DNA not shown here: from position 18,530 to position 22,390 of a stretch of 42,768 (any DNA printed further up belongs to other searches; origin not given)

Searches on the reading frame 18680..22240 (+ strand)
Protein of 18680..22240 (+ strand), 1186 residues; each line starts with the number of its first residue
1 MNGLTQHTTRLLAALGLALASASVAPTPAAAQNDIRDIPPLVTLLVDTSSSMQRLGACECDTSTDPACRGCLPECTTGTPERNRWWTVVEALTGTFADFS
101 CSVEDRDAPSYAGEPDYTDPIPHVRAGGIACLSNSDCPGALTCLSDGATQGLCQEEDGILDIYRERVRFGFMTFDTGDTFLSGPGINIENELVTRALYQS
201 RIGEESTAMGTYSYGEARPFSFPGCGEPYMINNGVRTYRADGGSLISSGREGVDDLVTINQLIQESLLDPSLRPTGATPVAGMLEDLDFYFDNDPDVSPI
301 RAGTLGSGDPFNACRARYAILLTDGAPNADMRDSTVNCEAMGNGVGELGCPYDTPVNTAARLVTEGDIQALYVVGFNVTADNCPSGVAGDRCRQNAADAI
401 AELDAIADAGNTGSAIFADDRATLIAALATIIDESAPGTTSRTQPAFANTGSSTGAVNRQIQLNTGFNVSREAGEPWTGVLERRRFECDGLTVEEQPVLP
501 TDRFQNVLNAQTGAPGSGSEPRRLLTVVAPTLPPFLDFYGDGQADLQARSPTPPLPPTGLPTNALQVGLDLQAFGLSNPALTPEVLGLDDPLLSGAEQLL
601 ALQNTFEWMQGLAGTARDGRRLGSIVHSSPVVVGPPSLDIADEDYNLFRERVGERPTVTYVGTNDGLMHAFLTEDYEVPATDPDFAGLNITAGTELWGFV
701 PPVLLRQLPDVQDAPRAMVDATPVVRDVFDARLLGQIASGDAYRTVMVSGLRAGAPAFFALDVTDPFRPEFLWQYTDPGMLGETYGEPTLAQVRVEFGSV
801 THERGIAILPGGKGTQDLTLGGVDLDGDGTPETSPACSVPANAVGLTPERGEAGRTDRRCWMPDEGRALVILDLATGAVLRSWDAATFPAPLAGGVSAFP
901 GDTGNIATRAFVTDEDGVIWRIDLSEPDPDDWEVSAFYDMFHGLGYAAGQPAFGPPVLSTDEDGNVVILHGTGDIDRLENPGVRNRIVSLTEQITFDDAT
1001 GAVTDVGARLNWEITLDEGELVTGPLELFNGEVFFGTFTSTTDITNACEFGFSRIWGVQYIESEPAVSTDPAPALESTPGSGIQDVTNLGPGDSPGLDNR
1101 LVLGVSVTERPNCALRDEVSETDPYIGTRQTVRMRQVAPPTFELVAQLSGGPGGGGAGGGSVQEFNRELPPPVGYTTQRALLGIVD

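Call 32: search_protein_families(library=pfam, proteins=[window:18680-22240:+])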
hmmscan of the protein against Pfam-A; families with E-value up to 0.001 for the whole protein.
window:18680-22240:+ (1186 aa): 1 family
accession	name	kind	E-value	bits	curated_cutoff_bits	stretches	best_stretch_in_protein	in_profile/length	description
PF05567.17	T4P_PilY1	-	7.5e-09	35.4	28.1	1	622-802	1-189/411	PilY1 beta-propeller domain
